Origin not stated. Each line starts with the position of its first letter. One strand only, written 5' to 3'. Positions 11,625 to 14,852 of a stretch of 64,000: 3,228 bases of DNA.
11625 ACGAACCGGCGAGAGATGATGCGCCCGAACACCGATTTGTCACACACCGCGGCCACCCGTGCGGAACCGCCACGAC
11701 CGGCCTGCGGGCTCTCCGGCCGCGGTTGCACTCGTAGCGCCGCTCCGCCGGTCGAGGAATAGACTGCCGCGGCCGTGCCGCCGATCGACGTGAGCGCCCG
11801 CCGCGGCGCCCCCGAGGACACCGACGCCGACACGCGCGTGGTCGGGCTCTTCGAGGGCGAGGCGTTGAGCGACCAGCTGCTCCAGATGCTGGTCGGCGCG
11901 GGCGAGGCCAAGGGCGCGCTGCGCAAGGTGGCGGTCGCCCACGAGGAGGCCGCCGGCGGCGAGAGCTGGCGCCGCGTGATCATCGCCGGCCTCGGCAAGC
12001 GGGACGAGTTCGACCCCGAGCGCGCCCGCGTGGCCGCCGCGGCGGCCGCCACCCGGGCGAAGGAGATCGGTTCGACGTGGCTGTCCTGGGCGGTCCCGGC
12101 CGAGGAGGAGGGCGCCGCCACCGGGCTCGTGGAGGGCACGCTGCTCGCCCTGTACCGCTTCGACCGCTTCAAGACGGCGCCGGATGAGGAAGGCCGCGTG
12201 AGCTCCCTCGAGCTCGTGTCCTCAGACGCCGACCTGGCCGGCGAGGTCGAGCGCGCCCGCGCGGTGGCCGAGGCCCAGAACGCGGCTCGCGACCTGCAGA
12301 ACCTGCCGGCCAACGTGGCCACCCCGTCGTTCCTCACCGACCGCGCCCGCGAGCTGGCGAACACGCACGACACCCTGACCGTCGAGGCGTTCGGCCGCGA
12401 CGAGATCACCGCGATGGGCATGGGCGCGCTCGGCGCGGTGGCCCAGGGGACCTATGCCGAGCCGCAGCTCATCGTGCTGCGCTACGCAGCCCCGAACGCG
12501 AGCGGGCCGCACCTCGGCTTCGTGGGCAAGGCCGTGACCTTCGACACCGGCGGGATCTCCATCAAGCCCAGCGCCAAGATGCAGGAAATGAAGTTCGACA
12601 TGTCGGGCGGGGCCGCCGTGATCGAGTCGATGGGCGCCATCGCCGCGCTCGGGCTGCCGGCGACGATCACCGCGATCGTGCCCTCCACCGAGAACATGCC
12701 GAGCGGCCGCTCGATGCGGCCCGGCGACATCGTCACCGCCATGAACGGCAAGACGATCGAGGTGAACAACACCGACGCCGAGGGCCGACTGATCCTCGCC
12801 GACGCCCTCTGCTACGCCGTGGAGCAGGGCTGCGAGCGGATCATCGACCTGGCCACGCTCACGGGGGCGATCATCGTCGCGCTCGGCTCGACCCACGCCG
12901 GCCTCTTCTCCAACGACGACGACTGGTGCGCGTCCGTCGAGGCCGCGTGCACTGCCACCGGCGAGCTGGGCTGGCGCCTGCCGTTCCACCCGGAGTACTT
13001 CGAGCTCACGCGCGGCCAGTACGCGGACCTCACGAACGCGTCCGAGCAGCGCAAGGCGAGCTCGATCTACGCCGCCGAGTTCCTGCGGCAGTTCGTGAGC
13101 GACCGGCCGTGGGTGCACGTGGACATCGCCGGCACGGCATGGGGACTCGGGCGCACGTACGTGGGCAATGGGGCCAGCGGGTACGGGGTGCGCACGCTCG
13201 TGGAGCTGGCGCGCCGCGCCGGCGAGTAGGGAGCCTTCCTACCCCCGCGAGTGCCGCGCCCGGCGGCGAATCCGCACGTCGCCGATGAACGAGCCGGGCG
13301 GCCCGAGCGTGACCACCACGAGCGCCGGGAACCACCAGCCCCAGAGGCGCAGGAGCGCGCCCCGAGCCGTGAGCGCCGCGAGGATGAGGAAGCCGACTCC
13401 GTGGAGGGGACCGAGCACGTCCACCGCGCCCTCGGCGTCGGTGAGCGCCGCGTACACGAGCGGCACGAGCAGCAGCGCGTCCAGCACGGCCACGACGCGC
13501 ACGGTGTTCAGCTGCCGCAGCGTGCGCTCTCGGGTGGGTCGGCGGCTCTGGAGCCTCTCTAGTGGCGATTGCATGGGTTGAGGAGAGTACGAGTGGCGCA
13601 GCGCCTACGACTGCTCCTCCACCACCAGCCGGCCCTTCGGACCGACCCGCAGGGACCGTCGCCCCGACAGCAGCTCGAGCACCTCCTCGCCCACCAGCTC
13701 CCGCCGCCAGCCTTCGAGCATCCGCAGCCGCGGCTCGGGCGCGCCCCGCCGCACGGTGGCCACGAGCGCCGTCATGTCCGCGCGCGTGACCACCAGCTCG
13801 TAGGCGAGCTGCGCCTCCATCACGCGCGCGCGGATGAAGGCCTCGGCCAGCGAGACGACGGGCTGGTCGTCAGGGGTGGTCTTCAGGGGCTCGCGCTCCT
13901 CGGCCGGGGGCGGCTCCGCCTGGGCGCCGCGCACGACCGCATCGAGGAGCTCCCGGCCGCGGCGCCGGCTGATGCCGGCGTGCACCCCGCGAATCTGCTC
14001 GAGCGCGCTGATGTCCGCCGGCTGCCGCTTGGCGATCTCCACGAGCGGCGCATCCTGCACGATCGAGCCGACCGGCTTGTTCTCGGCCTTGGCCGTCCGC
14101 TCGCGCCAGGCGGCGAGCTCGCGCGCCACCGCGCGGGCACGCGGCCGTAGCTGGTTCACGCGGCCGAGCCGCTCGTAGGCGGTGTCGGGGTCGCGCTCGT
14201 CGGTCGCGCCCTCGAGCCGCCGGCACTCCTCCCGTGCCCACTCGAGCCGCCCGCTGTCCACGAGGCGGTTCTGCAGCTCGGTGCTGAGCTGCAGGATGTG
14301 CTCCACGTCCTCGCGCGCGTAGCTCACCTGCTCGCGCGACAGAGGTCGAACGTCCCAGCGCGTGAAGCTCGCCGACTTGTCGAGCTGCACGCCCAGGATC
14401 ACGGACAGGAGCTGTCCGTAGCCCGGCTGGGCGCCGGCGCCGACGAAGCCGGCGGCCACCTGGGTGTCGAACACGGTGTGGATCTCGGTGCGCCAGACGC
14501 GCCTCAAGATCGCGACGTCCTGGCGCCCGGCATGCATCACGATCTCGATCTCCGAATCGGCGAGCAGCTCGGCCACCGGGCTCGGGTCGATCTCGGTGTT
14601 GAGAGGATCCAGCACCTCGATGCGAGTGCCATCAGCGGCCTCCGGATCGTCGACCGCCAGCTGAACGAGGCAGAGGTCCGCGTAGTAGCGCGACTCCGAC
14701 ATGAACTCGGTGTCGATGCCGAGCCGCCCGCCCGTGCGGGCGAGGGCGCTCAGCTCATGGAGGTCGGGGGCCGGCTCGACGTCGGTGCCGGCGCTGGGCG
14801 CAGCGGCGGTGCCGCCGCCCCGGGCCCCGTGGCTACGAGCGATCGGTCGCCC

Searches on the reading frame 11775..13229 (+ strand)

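Call 45: search_protein_families(library=pfam, proteins=[window:11775-13229:+], max_evalue=0.0001)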
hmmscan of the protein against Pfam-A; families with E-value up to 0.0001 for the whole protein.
window:11775-13229:+ (484 aa): 2 families
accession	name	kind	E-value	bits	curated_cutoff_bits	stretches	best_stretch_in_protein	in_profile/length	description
PF00883.26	Peptidase_M17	-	5.7e-116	387.6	25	1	169-476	1-310/310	Cytosol aminopeptidase family, catalytic domain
PF02789.23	Peptidase_M17_N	-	7.3e-16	58.7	23.4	1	32-135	21-128/129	Cytosol aminopeptidase family, N-terminal domain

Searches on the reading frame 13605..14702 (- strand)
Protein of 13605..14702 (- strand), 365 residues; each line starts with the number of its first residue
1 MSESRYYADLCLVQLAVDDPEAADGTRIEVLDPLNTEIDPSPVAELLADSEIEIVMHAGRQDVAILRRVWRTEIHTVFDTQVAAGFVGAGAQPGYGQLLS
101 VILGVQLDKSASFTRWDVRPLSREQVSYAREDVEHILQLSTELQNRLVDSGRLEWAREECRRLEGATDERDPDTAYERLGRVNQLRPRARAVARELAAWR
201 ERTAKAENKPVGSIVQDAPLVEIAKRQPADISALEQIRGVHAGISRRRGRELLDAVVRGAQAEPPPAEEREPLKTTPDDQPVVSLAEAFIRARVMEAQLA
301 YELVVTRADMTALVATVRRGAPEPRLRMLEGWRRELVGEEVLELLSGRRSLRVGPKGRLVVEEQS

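Call 46: search_protein_families(library=pfam, proteins=[window:13605-14702:-], max_evalue=0.0001)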
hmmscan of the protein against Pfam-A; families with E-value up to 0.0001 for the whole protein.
window:13605-14702:- (365 aa): 2 families
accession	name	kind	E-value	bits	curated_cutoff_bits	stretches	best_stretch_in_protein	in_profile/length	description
PF01612.26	DNA_pol_A_exo1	-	2.5e-23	83.2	23.6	1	5-147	36-172/173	3'-5' exonuclease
PF00570.28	HRDC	-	2.2e-16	60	23.8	1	191-256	3-68/68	HRDC domain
